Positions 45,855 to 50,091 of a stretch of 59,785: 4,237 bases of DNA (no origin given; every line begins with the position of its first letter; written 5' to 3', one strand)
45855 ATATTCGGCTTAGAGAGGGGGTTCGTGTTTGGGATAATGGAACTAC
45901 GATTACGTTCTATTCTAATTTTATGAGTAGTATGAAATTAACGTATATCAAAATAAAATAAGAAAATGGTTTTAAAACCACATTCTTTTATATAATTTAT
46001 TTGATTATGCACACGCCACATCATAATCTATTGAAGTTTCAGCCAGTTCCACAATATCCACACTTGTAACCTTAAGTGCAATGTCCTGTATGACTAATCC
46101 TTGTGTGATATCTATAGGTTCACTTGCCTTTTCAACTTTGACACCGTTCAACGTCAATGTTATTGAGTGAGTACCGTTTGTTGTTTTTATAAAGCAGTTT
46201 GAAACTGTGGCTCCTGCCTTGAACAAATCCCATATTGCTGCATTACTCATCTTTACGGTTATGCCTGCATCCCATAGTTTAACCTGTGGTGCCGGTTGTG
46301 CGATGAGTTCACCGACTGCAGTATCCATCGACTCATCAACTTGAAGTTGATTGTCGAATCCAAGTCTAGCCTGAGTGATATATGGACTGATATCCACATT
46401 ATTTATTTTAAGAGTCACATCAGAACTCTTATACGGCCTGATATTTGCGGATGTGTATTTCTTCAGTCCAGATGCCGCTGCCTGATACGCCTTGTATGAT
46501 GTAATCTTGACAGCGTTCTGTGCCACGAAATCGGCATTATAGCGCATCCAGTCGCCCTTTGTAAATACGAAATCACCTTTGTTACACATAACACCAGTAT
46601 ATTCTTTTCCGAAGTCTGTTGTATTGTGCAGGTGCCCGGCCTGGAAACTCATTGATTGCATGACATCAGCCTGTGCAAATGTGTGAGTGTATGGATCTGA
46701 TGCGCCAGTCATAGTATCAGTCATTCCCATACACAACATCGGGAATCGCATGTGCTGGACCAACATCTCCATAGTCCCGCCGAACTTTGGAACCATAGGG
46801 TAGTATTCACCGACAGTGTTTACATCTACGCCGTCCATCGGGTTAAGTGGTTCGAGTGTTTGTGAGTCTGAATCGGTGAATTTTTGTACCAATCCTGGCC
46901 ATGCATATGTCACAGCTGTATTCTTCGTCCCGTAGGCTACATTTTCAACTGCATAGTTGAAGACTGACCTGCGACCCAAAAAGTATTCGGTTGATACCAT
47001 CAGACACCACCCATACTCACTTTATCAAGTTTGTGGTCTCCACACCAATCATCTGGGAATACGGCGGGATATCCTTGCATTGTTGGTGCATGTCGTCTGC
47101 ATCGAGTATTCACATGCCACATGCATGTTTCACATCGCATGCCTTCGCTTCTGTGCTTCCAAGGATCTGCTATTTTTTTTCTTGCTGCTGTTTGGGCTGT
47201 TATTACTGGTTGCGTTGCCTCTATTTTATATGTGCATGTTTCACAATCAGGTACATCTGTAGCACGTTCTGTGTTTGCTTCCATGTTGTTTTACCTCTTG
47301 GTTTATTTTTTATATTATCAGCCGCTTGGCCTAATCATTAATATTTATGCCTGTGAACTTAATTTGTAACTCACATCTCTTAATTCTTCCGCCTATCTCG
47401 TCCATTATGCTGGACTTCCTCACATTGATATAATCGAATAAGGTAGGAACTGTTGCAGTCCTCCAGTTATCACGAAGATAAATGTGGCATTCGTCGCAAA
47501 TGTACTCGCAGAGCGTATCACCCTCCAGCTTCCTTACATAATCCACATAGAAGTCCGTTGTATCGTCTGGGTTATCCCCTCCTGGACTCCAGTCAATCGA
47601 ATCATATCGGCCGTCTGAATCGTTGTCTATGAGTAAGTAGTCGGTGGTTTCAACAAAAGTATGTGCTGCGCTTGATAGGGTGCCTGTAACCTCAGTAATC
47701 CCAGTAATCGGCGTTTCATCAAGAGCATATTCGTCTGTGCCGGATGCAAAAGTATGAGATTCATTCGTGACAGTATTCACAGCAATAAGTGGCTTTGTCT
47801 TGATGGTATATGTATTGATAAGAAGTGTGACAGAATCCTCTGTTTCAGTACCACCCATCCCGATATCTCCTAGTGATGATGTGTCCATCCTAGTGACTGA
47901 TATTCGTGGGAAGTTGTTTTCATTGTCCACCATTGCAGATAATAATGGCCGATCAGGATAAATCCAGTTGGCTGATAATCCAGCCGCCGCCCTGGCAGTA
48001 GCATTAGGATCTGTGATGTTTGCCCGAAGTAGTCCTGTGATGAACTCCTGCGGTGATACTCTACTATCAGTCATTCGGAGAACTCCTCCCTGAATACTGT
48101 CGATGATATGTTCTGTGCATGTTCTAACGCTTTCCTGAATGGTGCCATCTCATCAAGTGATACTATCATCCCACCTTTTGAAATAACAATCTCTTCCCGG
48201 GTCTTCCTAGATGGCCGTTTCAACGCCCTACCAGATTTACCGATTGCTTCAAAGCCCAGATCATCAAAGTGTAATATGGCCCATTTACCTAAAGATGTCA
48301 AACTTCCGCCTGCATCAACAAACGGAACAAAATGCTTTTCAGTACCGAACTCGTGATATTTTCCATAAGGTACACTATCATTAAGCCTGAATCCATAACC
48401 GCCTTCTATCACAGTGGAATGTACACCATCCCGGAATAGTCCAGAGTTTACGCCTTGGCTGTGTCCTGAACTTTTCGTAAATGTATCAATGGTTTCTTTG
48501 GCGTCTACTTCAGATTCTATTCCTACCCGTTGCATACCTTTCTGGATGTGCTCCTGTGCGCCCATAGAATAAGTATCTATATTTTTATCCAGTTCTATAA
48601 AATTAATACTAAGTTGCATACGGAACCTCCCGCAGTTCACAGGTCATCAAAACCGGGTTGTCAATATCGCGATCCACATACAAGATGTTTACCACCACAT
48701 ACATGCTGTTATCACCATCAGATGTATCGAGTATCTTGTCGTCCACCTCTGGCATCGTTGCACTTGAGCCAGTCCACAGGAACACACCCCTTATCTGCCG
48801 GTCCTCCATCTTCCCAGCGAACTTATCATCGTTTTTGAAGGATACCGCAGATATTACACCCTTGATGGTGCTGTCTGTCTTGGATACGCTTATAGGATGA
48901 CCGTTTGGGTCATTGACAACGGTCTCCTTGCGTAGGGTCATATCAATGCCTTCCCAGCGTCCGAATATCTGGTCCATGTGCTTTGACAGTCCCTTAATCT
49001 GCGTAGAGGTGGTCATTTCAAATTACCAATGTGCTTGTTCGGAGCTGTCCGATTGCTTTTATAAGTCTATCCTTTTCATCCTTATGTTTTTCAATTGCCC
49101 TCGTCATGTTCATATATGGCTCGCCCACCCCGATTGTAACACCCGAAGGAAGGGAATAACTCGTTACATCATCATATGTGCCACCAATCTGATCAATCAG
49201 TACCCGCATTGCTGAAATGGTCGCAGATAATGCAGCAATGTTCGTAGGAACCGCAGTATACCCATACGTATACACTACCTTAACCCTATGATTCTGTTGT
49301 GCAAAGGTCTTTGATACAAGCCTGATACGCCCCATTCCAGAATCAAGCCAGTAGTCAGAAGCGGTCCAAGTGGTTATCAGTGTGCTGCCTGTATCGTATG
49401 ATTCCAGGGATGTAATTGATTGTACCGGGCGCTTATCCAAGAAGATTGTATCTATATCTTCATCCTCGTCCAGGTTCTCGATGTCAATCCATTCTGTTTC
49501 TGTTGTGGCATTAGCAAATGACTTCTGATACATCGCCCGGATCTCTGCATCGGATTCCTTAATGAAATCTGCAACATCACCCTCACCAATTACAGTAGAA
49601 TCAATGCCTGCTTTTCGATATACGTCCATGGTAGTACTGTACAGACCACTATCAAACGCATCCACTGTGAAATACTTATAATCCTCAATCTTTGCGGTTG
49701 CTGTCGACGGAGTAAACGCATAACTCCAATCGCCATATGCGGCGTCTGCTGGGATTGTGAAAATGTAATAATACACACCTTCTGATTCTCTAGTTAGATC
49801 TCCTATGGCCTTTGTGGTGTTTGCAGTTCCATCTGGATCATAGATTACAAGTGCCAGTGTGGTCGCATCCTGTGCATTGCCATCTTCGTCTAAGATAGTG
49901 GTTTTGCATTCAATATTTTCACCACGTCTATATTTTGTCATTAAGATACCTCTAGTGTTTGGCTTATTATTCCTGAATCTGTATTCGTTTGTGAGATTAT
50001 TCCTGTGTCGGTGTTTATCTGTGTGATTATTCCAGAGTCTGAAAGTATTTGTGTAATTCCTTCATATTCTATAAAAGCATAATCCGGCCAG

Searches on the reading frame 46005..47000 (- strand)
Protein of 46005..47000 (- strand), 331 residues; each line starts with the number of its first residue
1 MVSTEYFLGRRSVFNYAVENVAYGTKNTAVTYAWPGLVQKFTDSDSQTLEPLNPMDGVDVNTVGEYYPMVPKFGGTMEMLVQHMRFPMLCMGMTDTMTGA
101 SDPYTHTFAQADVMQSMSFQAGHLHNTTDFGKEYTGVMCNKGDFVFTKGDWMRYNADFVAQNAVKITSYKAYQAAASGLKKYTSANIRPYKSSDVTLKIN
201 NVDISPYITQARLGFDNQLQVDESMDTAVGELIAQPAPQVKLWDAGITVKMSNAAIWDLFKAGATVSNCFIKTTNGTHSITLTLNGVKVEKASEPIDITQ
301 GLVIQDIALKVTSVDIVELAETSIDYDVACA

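Call 8: search_protein_families(library=pfam, proteins=[window:46005-47000:-], max_evalue=0.01)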
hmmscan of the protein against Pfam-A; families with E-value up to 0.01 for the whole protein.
window:46005-47000:- (331 aa): 1 family
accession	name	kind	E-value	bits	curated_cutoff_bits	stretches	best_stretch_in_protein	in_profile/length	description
PF18906.5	Phage_tube_2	-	1.3e-06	28.7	27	1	9-297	1-252/266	Phage tail tube protein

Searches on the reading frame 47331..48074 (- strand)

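Call 78: search_protein_families(library=pfam, proteins=[window:47331-48074:-], max_evalue=0.01)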
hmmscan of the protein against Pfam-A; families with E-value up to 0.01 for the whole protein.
window:47331-48074:- (247 aa): 1 family
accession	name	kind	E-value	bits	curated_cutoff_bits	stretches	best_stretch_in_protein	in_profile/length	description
PF16075.10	DUF4815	-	2.1e-07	30.1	30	1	87-180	256-344/570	Domain of unknown function (DUF4815)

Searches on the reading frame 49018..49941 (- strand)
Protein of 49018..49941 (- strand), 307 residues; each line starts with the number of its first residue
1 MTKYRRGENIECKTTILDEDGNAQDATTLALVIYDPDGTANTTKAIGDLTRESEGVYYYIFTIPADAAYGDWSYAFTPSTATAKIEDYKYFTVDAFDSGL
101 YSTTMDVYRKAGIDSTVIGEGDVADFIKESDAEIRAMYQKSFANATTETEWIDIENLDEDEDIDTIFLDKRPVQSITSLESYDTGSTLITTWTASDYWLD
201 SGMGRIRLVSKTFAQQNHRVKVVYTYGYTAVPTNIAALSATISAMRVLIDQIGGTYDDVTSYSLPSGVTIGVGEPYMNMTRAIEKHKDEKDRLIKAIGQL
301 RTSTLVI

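Call 8: search_protein_families(library=pfam, proteins=[window:49018-49941:-], max_evalue=0.01)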
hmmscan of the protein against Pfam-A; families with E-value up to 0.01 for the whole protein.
window:49018-49941:- (307 aa): 1 family
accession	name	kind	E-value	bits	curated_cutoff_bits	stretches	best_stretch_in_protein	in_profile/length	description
PF01835.25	MG2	-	1.2e-07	32.4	32.8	1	4-83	11-87/96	MG2 domain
